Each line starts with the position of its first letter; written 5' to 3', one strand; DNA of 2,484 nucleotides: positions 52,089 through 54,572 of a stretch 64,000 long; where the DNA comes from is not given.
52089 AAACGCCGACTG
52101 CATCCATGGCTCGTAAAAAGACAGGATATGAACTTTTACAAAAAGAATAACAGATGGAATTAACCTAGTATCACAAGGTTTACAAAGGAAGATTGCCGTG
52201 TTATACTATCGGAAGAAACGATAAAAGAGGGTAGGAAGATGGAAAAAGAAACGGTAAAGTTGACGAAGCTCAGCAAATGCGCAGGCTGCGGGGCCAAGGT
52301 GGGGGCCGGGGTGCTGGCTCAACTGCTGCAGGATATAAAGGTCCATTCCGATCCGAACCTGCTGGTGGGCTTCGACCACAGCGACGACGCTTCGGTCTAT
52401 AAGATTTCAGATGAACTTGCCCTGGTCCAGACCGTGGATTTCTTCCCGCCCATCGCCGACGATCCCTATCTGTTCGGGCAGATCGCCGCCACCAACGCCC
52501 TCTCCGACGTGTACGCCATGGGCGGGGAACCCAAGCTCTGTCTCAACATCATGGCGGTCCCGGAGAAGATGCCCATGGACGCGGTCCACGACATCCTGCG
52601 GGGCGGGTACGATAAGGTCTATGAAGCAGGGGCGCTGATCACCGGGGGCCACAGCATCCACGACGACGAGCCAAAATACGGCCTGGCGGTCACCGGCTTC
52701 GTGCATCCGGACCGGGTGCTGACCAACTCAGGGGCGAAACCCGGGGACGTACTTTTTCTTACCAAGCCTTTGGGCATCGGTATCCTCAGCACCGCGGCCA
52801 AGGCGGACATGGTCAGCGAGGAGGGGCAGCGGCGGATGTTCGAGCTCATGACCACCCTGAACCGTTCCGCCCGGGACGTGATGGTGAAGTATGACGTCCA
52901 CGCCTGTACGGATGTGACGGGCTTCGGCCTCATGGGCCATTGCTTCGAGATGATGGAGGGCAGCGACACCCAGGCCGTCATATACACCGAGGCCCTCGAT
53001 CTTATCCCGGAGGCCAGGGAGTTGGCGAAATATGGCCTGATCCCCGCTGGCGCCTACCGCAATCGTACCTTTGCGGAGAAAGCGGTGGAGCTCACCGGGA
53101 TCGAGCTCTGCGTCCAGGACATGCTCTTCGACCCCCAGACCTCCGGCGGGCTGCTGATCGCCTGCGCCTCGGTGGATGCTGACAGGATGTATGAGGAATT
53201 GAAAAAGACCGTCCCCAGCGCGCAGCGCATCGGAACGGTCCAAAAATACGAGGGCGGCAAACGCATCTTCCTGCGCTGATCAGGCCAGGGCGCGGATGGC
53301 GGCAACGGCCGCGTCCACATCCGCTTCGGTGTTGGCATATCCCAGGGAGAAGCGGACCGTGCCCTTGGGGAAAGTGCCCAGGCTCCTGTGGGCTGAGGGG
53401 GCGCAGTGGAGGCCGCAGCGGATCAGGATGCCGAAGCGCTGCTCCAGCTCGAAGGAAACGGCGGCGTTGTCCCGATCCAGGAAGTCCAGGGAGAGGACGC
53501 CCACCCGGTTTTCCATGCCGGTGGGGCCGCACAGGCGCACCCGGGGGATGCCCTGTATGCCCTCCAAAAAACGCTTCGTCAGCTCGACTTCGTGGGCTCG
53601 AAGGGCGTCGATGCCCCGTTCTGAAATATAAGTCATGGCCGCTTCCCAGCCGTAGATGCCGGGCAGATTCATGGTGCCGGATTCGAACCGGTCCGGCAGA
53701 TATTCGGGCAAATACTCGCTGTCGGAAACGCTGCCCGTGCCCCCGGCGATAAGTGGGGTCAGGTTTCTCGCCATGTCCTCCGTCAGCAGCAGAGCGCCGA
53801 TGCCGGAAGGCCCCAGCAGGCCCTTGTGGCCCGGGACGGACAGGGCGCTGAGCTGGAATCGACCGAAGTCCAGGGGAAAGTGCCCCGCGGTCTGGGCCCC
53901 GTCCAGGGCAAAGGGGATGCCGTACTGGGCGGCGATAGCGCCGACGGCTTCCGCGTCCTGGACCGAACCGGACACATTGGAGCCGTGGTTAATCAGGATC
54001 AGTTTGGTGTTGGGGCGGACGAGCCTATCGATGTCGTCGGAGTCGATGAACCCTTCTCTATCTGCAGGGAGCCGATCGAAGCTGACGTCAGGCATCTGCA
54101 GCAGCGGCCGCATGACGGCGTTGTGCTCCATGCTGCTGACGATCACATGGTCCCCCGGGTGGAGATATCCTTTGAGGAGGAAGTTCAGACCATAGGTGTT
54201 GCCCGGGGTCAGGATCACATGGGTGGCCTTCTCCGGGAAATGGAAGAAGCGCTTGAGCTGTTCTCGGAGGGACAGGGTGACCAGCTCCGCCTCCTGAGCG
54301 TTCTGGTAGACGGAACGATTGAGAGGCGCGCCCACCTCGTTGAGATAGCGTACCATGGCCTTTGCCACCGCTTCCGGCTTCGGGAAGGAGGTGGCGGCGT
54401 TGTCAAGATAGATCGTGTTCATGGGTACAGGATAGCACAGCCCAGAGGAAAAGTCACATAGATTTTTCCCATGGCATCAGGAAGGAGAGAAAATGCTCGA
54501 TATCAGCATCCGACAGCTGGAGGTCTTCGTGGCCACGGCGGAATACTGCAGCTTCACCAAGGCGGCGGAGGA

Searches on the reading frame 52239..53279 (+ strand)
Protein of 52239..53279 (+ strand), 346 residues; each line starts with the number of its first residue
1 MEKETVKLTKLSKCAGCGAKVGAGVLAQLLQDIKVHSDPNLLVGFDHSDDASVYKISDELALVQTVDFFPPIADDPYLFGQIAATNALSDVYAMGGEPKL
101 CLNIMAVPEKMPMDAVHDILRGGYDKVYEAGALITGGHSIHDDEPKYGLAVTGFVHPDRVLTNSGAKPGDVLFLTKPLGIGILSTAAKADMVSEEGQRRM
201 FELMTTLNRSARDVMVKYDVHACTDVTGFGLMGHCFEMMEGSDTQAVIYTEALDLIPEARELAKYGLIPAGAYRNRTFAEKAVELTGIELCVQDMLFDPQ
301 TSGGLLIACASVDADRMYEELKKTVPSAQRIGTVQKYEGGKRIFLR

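Call 43: search_protein_families(library=pfam, proteins=[window:52239-53279:+], max_evalue=0.00001)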
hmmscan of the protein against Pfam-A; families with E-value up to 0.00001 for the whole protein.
window:52239-53279:+ (346 aa): 2 families
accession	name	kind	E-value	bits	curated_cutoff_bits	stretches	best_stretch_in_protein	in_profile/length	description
PF00586.29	AIRS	-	6.5e-24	84.9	24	1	49-155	2-112/112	AIR synthase related protein, N-terminal domain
PF02769.27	AIRS_C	-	9.2e-21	75.1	23.1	1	167-339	1-150/156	AIR synthase related protein, C-terminal domain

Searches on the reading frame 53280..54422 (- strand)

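Call 43: search_protein_families(library=pfam, proteins=[window:53280-54422:-], max_evalue=0.00001)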
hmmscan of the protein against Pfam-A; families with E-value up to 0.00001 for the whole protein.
window:53280-54422:- (380 aa): 2 families
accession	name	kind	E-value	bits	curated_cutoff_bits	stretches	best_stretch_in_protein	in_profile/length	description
PF00266.25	Aminotran_5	-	2.1e-77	261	21.5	1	4-371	1-370/371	Aminotransferase class-V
PF01041.23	DegT_DnrJ_EryC1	-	3.6e-07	30.2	19.8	1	65-180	38-151/360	DegT/DnrJ/EryC1/StrS aminotransferase family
